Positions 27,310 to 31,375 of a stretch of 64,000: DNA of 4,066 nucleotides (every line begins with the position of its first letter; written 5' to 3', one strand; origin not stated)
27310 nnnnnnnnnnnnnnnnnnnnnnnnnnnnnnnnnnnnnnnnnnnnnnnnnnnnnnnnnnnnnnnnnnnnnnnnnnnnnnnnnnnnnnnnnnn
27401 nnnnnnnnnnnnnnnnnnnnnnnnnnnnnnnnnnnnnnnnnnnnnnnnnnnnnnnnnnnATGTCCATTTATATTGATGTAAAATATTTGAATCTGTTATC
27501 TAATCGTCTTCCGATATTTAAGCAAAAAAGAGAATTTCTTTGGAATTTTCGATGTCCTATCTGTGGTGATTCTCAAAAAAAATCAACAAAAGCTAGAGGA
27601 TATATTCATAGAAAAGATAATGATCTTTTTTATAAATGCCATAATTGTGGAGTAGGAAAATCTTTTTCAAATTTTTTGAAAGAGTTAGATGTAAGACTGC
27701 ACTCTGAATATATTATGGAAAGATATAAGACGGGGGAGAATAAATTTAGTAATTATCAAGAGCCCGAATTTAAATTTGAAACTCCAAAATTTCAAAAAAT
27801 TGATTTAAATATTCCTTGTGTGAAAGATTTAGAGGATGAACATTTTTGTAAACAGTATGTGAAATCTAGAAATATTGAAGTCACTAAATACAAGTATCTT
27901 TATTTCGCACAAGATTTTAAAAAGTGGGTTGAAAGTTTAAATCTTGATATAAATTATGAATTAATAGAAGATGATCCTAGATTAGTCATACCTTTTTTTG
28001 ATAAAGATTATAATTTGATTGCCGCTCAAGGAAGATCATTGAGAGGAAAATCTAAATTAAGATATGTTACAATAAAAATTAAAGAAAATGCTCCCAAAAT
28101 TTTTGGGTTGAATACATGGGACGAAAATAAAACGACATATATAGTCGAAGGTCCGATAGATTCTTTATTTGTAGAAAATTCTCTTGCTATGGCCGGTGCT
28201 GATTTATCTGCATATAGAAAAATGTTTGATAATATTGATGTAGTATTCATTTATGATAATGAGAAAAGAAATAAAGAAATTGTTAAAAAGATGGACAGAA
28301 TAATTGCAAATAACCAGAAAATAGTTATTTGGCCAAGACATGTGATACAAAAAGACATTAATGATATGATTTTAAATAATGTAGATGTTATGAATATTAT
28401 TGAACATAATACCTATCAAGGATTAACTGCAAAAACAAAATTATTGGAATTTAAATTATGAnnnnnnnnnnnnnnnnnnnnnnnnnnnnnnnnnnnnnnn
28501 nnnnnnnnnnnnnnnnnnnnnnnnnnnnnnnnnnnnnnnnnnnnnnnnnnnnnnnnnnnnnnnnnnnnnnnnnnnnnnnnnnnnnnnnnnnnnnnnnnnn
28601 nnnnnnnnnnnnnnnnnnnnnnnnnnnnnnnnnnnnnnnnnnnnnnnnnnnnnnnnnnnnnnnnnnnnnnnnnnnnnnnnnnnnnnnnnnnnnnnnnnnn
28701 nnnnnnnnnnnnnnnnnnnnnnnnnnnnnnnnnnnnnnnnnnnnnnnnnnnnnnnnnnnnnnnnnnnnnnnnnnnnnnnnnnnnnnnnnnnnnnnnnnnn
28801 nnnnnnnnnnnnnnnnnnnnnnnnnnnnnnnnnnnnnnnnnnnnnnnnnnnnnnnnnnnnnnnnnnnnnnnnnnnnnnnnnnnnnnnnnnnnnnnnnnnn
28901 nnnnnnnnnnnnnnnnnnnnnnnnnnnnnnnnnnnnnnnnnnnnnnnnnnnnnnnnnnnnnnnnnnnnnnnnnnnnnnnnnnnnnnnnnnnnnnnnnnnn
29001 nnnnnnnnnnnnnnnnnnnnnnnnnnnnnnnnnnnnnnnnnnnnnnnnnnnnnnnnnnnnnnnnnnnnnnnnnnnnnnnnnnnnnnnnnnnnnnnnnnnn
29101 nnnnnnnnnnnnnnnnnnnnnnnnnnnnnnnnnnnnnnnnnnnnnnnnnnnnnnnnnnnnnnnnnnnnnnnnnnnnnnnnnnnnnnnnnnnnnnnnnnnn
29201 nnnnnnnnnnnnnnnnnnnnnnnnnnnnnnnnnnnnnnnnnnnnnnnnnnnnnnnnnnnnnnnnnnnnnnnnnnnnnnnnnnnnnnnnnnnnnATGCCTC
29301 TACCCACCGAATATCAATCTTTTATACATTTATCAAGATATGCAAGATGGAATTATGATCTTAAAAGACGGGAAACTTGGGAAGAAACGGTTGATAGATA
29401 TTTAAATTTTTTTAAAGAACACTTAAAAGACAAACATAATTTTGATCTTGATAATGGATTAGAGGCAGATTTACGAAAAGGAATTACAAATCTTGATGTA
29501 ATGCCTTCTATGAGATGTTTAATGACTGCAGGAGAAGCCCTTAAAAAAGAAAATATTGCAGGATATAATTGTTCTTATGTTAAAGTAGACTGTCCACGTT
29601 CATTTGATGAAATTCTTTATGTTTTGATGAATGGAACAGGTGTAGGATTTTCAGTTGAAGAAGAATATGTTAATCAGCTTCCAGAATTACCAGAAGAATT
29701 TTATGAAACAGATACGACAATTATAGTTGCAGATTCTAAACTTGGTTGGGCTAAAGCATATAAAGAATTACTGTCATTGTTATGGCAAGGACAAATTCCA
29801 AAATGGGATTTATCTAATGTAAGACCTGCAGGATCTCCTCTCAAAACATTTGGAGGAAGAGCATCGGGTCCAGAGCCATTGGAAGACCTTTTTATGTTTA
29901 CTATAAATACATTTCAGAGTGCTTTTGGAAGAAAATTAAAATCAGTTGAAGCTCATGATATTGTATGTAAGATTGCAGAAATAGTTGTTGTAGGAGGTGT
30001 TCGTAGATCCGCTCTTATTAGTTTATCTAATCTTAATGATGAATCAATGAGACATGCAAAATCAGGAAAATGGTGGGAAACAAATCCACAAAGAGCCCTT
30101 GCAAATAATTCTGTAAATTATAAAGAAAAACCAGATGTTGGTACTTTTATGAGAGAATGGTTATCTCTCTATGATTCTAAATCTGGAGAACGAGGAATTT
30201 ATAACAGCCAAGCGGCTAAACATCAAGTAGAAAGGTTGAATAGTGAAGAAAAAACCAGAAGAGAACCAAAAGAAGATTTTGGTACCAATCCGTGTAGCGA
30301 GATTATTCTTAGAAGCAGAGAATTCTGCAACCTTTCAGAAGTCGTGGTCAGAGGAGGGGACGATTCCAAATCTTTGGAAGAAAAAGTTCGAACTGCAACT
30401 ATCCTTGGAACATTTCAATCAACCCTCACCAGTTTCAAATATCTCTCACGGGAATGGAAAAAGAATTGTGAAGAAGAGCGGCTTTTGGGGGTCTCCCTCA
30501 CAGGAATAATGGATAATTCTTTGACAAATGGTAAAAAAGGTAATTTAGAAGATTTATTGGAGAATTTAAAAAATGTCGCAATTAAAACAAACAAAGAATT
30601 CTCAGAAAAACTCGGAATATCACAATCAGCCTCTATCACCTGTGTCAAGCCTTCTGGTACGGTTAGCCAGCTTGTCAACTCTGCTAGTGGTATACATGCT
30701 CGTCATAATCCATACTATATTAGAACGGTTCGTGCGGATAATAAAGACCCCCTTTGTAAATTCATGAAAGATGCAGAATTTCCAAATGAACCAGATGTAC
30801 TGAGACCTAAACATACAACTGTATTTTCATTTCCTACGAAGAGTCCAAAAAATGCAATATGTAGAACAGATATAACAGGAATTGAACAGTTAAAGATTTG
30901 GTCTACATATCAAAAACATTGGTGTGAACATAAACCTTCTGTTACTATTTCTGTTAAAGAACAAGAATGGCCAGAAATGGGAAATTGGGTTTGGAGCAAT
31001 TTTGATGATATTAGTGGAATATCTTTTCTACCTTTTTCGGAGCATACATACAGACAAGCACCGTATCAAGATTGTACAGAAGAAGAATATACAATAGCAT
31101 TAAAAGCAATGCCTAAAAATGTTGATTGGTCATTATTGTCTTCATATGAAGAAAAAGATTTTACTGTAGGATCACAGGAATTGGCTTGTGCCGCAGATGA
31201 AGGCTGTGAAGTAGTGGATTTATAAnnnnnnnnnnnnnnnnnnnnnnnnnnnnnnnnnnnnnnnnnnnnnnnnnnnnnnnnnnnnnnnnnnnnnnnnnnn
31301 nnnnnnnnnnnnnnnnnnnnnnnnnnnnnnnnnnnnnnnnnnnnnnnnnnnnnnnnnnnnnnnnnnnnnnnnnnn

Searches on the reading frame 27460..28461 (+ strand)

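Call 6: search_protein_families(library=phrogs, proteins=[window:27460-28461:+], max_evalue=0.00001)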
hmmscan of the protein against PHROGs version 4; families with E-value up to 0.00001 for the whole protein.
window:27460-28461:+ (333 aa): 5 families
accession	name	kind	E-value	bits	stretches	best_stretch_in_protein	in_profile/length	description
phrog_451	-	unknown function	2.1e-88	298.4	1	4-332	132-459/461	-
phrog_47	-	DNA, RNA and nucleotide metabolism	3.2e-82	278.5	1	10-332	31-350/947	DNA primase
phrog_21887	-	DNA, RNA and nucleotide metabolism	2.4e-36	125.7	1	208-332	3-129/131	DNA primase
phrog_239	-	DNA, RNA and nucleotide metabolism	1.5e-11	45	1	25-314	38-305/801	DNA primase/helicase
phrog_849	-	DNA, RNA and nucleotide metabolism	4.5e-08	33.5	1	132-308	151-332/435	DNA primase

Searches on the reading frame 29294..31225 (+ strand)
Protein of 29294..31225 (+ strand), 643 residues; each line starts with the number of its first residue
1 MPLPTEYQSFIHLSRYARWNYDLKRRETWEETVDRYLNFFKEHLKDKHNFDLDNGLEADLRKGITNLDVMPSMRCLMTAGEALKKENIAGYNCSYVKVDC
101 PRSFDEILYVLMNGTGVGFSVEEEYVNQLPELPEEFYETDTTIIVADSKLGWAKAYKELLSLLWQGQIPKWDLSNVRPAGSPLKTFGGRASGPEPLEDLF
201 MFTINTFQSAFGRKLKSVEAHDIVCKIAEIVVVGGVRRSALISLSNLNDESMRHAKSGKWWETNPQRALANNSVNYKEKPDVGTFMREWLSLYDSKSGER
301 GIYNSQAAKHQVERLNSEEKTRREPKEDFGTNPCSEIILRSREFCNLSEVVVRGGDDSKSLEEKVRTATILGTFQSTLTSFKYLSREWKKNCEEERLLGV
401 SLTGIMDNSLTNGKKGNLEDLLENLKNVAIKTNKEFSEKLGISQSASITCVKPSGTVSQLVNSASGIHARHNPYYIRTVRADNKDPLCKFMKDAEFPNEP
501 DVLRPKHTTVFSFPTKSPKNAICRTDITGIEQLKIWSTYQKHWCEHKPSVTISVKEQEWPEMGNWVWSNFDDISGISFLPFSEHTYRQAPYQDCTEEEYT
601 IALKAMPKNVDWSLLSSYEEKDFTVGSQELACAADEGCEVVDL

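Call 6: search_protein_families(library=phrogs, proteins=[window:29294-31225:+], max_evalue=0.00001)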
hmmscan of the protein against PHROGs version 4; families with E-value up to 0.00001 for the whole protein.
window:29294-31225:+ (643 aa): 1 family
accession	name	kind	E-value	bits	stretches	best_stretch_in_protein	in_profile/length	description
phrog_367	-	DNA, RNA and nucleotide metabolism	3.7e-186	621.4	1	6-642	33-698/701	ribonucleotide reductase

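Call 85: search_dna_similar(query=window:29294-31225:+, collection=phages, mode=protein, max_rows=12)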
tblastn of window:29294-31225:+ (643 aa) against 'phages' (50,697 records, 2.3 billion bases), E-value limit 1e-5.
Records with a match: 1222; places in all: 1222; records where one place covers at least 80% of the query: 1196.
Best place of each record, by identity: 60-80% 107; <60% 1115.
By first word of the organism name: Mycobacterium 709; Streptomyces 299; Rhodococcus 47; Gordonia 28; Roseobacter 23; Pseudomonas 16; Thermus 13; Synechococcus 11; Nodularia 9; Rhizobium 8; and 25 more.
By host as written in the record: Mycobacterium smegmatis mc2 155 524; Mycobacterium smegmatis mc#155 96; Streptomyces griseus ATCC 10137 82; Streptomyces lividans JI 1326 58; - 37; Rhodococcus erythropolis RIA 643 37; Mycobacterium smegmatis mc2155 30; Gordonia terrae 3612 24; and 112 more.
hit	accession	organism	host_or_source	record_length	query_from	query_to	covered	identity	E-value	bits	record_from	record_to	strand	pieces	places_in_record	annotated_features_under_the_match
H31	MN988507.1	Rhizobium phage RHph_N3_13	Rhizobium phaseoli N3_13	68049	2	643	100%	64.3%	1e-136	863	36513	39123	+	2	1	putative ribonucleoside reductase (x2) | postulated decoy of host sigma factor protein | hypothetical protein (x2)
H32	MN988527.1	Rhizobium phage RHph_N3_19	Rhizobium phaseoli N3_19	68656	2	643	100%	64.0%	0e+0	855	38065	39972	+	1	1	adenosylcobalamin-dependent ribonucleoside-triphosphate reductase ... | hypothetical protein (x2)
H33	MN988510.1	Rhizobium phage RHph_I3_11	Rhizobium phaseoli I3_11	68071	2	643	100%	63.7%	0e+0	844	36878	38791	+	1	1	adenosylcobalamin-dependent ribonucleoside-triphosphate reductase ... | hypothetical protein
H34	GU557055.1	Puniceispirillum phage HMO-2011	Candidatus Puniceispirillum marinum ...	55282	3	643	100%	63.3%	0e+0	833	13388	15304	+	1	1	adenosylcobalamin-dependent ribonucleoside-triphosphate reductase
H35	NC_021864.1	Puniceispirillum phage HMO-2011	Candidatus Puniceispirillum marinum ...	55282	3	643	100%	63.3%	0e+0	833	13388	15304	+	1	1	ribonucleotide reductase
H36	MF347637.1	Streptomyces phage Paradiddles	Streptomyces griseus ATCC 10137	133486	3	643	100%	62.8%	0e+0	810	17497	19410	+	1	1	ribonucleotide reductase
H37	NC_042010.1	Streptomyces phage Paradiddles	Streptomyces griseus ATCC 10137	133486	3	643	100%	62.8%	0e+0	810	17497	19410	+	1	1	ribonucleotide reductase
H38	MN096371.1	Streptomyces phage Braelyn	Streptomyces griseus ATCC 10137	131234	3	643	100%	62.8%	0e+0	807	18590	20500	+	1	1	41: ribonucleotide reductase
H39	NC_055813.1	Streptomyces phage Braelyn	Streptomyces griseus ATCC 10137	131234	3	643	100%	62.8%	0e+0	807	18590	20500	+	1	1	41: ribonucleotide reductase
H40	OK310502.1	Streptomyces phage Bartholomune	Streptomyces lividans JI 1326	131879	3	643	100%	62.8%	0e+0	807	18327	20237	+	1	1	41: ribonucleotide reductase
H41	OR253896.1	Streptomyces phage Persimmon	Streptomyces lividans JI 1326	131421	3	643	100%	62.8%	0e+0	807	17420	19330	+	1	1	38: ribonucleotide reductase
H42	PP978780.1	Streptomyces phage WhereRU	Streptomyces lividans JI 1326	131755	3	643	100%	62.8%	0e+0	807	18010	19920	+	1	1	39: ribonucleotide reductase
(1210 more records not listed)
